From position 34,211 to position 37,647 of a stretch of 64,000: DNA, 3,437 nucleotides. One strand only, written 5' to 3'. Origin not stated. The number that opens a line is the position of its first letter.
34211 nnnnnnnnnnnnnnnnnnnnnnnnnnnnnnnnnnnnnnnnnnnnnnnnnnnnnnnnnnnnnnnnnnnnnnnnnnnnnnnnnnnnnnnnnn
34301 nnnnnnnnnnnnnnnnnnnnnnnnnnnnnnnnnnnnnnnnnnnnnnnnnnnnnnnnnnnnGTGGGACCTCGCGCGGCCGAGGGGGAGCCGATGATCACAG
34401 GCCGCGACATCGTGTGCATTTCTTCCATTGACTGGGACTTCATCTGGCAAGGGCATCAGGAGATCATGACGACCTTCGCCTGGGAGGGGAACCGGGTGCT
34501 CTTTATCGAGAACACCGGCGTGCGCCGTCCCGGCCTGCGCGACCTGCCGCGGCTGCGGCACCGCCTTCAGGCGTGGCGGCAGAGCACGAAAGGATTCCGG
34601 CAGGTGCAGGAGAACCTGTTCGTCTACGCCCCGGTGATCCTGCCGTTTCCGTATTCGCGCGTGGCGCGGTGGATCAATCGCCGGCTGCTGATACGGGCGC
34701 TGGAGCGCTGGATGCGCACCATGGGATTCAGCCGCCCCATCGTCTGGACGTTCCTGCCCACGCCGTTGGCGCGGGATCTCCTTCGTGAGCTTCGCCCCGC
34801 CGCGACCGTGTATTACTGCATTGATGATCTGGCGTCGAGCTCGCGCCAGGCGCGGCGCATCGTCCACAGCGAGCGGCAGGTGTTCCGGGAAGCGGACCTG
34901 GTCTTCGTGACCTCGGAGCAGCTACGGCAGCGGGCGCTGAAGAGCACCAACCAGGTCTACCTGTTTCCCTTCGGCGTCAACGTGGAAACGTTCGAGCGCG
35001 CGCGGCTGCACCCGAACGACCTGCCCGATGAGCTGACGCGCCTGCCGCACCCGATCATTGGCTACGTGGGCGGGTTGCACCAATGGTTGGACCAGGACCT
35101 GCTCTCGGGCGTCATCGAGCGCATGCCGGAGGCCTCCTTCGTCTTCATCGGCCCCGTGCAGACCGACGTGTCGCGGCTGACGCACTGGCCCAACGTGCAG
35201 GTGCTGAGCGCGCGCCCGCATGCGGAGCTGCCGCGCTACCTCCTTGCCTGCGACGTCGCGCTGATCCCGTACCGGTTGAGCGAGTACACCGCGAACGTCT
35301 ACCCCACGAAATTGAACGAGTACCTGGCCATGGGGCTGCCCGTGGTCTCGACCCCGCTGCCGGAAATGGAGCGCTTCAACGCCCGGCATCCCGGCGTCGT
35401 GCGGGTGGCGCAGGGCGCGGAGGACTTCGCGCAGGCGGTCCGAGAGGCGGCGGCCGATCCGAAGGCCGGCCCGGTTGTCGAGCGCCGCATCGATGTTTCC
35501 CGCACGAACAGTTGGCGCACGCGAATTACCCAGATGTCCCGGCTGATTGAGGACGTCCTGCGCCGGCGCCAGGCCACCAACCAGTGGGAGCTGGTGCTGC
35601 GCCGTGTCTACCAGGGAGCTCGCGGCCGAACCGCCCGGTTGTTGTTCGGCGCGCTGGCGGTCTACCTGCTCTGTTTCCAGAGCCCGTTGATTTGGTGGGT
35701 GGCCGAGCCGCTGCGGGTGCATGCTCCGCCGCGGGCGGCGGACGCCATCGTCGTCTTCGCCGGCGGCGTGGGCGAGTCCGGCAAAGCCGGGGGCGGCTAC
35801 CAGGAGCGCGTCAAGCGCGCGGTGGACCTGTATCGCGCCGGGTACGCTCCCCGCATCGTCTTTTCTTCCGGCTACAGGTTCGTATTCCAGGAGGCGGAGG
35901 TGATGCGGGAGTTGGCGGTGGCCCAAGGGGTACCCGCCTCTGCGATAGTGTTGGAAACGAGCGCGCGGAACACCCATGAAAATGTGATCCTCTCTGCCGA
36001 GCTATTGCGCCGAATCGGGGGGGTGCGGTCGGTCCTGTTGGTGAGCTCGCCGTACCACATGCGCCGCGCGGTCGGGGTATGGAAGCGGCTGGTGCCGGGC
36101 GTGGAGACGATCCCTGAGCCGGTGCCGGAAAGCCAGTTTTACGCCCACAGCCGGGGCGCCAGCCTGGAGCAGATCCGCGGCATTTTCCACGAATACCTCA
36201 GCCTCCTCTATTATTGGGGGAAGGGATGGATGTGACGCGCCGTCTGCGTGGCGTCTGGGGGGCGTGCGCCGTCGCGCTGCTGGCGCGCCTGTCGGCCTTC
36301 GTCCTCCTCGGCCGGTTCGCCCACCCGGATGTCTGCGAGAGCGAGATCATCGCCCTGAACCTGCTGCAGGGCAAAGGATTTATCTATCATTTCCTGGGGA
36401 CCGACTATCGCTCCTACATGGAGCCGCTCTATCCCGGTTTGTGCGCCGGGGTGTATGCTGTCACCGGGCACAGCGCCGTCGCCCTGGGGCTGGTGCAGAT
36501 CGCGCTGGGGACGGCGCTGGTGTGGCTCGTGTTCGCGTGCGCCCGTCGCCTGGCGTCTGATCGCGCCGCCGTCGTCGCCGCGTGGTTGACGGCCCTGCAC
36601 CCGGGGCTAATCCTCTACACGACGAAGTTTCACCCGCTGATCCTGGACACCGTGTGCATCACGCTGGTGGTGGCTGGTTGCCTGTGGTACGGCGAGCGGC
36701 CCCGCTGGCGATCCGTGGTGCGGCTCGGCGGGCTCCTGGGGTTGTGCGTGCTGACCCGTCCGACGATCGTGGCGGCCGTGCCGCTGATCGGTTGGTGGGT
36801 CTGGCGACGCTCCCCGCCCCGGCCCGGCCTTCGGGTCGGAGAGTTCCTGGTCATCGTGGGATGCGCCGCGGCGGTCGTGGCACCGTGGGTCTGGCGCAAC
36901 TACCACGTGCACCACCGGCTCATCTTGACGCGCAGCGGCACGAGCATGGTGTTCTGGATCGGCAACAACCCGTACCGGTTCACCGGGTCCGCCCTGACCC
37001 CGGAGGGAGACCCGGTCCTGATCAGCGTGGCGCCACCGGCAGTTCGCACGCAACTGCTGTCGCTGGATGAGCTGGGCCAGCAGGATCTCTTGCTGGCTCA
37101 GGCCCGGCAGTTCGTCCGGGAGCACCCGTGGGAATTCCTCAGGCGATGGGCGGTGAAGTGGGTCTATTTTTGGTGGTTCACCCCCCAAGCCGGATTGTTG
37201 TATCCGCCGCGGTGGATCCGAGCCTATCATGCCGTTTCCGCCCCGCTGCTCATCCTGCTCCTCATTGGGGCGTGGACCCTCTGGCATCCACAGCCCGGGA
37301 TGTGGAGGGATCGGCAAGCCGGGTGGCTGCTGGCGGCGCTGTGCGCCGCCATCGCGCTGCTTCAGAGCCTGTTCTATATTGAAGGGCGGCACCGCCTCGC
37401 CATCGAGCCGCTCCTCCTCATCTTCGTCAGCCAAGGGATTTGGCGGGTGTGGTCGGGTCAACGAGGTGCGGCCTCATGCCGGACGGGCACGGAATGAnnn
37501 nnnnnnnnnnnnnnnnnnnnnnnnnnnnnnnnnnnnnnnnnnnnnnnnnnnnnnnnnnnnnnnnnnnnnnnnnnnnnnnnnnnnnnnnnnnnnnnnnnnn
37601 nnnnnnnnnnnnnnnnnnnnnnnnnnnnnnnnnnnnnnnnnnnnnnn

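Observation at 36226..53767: Three GT-C-fold membrane glycosyltransferases with two polyprenol-phosphate sugar synthases; one pair divergently arranged with the only minus-strand gene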

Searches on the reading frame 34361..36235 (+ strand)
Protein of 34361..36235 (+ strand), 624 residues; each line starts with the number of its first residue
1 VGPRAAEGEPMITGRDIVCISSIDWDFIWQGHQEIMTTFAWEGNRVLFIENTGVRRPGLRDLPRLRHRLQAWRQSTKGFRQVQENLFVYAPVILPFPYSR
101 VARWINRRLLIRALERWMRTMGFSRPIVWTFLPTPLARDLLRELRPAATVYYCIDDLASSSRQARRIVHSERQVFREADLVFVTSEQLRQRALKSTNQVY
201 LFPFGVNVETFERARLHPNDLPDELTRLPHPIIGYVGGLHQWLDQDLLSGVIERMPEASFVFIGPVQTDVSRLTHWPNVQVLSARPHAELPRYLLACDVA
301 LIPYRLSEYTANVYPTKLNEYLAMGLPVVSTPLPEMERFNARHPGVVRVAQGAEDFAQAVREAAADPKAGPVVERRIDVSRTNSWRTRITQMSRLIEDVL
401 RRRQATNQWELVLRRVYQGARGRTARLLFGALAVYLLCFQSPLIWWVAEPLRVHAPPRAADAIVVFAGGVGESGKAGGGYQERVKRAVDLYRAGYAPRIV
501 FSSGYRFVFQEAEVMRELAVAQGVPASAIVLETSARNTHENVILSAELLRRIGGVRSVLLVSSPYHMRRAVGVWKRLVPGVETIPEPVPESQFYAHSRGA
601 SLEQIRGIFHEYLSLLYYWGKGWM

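Call 7: search_protein_families(library=pfam, proteins=[window:34361-36235:+], max_evalue=0.01)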
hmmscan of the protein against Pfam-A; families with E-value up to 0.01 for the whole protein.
window:34361-36235:+ (624 aa): 5 families
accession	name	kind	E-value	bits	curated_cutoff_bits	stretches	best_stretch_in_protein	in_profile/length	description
PF02698.23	DUF218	-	1.6e-29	102.9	27.6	1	461-613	1-132/133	DUF218 domain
PF13692.12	Glyco_trans_1_4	-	1.4e-12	48.6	27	1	231-366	2-142/142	Glycosyl transferases group 1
PF00534.26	Glycos_transf_1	-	1.4e-07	31.7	26.4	1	230-368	15-160/172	Glycosyl transferases group 1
PF13524.12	Glyco_trans_1_2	-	8.5e-07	29.5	25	1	250-392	8-142/144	Glycosyl transferase-like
PF22059.2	GumK_N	-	0.0097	16.4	27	0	131-183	118-170/171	Glucuronosyltransferase GumK, N-terminal domain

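Call 8: search_protein_families(library=ncbifam, proteins=[window:34361-36235:+], max_evalue=0.001)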
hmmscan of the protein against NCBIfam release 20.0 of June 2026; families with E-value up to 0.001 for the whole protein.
window:34361-36235:+ (624 aa): 8 families
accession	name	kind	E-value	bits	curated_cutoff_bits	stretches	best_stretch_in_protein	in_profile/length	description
NF047676.1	TeichurnBiosyTuaH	equivalog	2.6e-32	112.2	550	1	163-394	144-382/384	teichuronic acid biosynthesis protein TuaH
TIGR03087.1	stp1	hypoth_equivalog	1.2e-11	44.4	316.65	1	162-397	157-395/397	TIGR03087 family PEP-CTERM/XrtA system glycosyltransferase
NF047684.1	TeichurnBiosyTuaC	equivalog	3.9e-09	35.9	550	1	172-367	159-355/391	teichuronic acid biosynthesis protein TuaC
NF007640.0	PRK10307.1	subfamily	8.5e-09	34.8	276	1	157-371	151-377/411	WcaI family glycosyltransferase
TIGR04063.1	stp3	hypoth_equivalog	1.1e-07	31.1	442.05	1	169-391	149-387/397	TIGR04063 family PEP-CTERM/XrtA system glycosyltransferase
NF007794.0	PRK10494.1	equivalog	5.2e-06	26.1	205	1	482-587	107-208/259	envelope biogenesis factor ElyC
NF053787.1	GlcN_PG_synth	equivalog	8e-06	24.9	480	1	172-399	138-359/361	N-acetylglucosaminyl phosphatidylglycerol synthase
TIGR04047.1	MSMEG_0565_glyc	hypoth_equivalog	0.00011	21.4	259.85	0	320-387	295-362/373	MSMEG_0565 family glycosyltransferase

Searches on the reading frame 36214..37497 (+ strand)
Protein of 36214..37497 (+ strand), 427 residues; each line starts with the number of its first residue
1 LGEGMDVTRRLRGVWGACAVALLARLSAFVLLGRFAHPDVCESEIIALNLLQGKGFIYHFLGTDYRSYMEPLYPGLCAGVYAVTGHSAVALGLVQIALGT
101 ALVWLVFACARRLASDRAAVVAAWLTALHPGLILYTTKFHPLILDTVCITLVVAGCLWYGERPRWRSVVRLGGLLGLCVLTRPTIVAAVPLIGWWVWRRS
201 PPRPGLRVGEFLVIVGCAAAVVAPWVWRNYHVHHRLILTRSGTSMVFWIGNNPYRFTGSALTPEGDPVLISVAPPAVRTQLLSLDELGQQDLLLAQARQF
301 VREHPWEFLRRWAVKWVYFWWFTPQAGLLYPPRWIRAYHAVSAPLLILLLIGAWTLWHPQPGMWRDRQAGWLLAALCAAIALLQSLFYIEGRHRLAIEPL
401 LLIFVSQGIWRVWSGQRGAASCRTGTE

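Call 7: search_protein_families(library=pfam, proteins=[window:36214-37497:+], max_evalue=0.01)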
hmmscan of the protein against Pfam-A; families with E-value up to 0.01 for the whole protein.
window:36214-37497:+ (427 aa): 1 family
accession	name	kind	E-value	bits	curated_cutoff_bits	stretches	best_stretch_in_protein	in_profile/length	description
PF13231.12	PMT_2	-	4.4e-11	43.7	26.1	1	71-227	4-159/160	Dolichyl-phosphate-mannose-protein mannosyltransferase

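Call 8: search_protein_families(library=ncbifam, proteins=[window:36214-37497:+], max_evalue=0.001)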
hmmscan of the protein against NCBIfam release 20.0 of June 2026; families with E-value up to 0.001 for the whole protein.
window:36214-37497:+ (427 aa): 0 families

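Call 13: search_solved_structures(query=window:36214-37497:+, max_evalue=1, show_alignments=1)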
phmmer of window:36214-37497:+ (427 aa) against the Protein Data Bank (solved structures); distinct sequences matched with E-value up to 1: 0.

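Call 29: find_homologous_proteins(query=window:36214-37497:+, max_evalue=0.001)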
Query window:36214-37497:+ (427 aa): 132 proteins with E <= 0.001 among 8000 candidates; the best 120 are listed.
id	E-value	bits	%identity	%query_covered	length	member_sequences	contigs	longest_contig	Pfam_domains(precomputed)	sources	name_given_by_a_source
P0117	1.0e-285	966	100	99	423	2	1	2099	PF13231.13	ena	-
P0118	2.7e-154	533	61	93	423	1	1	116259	PF13231.13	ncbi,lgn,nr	ncbi:MAG: glycosyltransferase family 39 protein [Candidatus Omnitrophota bacterium]|nr:glycosyltrans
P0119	3.1e-152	526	59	97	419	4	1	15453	PF13231.13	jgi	-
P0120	4.6e-146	505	56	99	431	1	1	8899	PF13231.13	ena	-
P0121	8.9e-145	501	57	93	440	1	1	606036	PF13231.13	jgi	-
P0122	2.9e-144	499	58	93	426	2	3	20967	PF13231.13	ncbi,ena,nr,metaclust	ncbi:MAG: hypothetical protein A3C53_08890 [Omnitrophica WOR_2 bacterium RIFCSPHIGHO2_02_FULL_68_15]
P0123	2.3e-143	496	57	98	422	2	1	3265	PF13231.13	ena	-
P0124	7.9e-140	485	56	95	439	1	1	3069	PF13231.13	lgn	-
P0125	3.8e-138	479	57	95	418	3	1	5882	PF13231.13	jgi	jgi:hypothetical protein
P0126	1.1e-137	478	57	93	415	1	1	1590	PF13231.13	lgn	-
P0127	1.3e-137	478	58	92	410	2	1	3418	PF13231.13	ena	-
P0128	2.3e-136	473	56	88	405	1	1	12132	PF13231.13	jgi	jgi:4-amino-4-deoxy-L-arabinose transferase-like glycosyltransferase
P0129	2.6e-136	473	57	92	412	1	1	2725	PF13231.13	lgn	-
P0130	7.1e-136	472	58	92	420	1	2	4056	-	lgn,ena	-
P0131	1.2e-135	471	55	96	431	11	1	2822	PF13231.13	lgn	-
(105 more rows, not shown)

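Call 33: search_solved_structures(query=A3, max_evalue=1, show_alignments=2)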
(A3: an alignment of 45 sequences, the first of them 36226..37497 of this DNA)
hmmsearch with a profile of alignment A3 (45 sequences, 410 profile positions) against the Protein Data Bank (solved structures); distinct sequences matched with E-value up to 1: 0.

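Call 41: predict_structure(alignment_id=A3)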
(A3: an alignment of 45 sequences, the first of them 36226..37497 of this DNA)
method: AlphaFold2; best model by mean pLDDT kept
length: 423 residues; sequences in the alignment: 45
mean_pLDDT: 94.4   pTM: 0.92
mean pLDDT of the five models: 94.4, 94.0, 93.8, 93.3, 93.2
residues with pLDDT >= 90: 377; 70-90: 33; 50-70: 10; < 50: 3
segments of 3 or more residues with pLDDT < 50: 421-423
pLDDT, mean of each block of 10 residues (from residue 1): 88 98 98 95 98 98 98 98 97 98 96 96 96 96 98 91 98 97 97 95 97 98 98 97 96 95 94 97 98 98 98 93 88 91 96 81 90 97 92 97 96 66 45
secondary structure, 60 per line:
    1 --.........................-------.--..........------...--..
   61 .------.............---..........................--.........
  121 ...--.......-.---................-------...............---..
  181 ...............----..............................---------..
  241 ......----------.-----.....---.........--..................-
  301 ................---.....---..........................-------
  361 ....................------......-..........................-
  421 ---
elements in order: H3-27 H38-47 E54-56 E59-61 H68-80 H84-109 H112-123 H126-132 H138-153 H161-175 H179-195 H200-229 H239-246 H264-267 H271-279 H282-299 H301-316 H320-324 H328-353 H361-380 H387-392 H394-419

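Call 43: fold_search(model_id=the predicted structure, library=pdb)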
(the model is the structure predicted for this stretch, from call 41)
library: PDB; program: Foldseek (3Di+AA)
matches with E <= 10: 299; with E <= 0.001: 15
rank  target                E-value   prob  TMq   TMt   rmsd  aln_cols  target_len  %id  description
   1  7e9s_A                9.7e-06  1.00  0.56  0.30  13.3       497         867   13  Archaeal oligosaccharyltransferase AglB from Archaeoglobus fulgidus in complex with an inhibitory peptide and a dolich (released 2021-09-08)
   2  3wak                  8.6e-05  1.00  0.53  0.28  13.6       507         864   12  Crystal structure of the Archaeoglobus fulgidus oligosaccharyltransferase (O29867_ARCFU) in the apo form (released 2013-10-30)
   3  5ezm                  8.9e-05  1.00  0.34  0.28  16.9       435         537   16  Crystal Structure of ArnT from Cupriavidus metallidurans in the apo state (released 2016-02-17)
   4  5gmy_A                9.7e-05  1.00  0.56  0.30  11.2       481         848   13  Crystal structure of the Archaeoglobus fulgidus oligosaccharyltransferase (O29867_ARCFU) tethered with an acceptor pep (released 2017-02-01)
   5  9n9j_I                1.1e-04  1.00  0.52  0.33  13.9       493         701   11  Structure of a GRP94 folding intermediate engaged with a CCDC134- and FKBP11-bound secretory translocon (released 2025-11-19)
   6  8b6l_I                1.2e-04  1.00  0.53  0.34  13.2       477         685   12  Subtomogram average of the human Sec61-TRAP-OSTA-translocon (released 2022-12-07)
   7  3waj                  1.6e-04  1.00  0.45  0.25  11.6       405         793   12  Crystal structure of the Archaeoglobus fulgidus oligosaccharyltransferase (O29867_ARCFU) complex with Zn and sulfate (released 2013-10-30)
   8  5f15                  2.3e-04  1.00  0.37  0.30  16.2       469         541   14  Crystal Structure of ArnT from Cupriavidus metallidurans bound to Undecaprenyl phosphate (released 2016-02-17)
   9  8age_A                3.3e-04  1.00  0.51  0.35  12.0       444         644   10  Structure of yeast oligosaccharylransferase complex with acceptor peptide bound (released 2022-12-07)
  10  6s7t_A                4.2e-04  1.00  0.55  0.34  15.4       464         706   12  Cryo-EM structure of human oligosaccharyltransferase complex OST-B (released 2019-12-18)
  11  6gxc_A                4.4e-04  1.00  0.53  0.34  10.2       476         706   10  Bacterial oligosaccharyltransferase PglB in complex with an inhibitory peptide and a reactive lipid-linked oligosaccha (released 2018-11-14)
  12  6ftg_5                4.6e-04  1.00  0.50  0.34  14.0       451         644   13  Subtomogram average of OST-containing ribosome-translocon complexes from canine rough microsomal membranes (released 2018-03-21)
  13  7oci_F                4.8e-04  1.00  0.48  0.34  12.1       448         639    9  Cryo-EM structure of yeast Ost6p containing oligosaccharyltransferase complex (released 2022-02-16)
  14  8pn9_A                5.2e-04  1.00  0.52  0.35  14.2       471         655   10  Structure of human oligosaccharyltransferase OST-A complex bound to NGI-1 (released 2024-05-08)
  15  6s7o_A                6.4e-04  1.00  0.50  0.34  13.1       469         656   11  Cryo-EM structure of human oligosaccharyltransferase complex OST-A (released 2019-12-18)
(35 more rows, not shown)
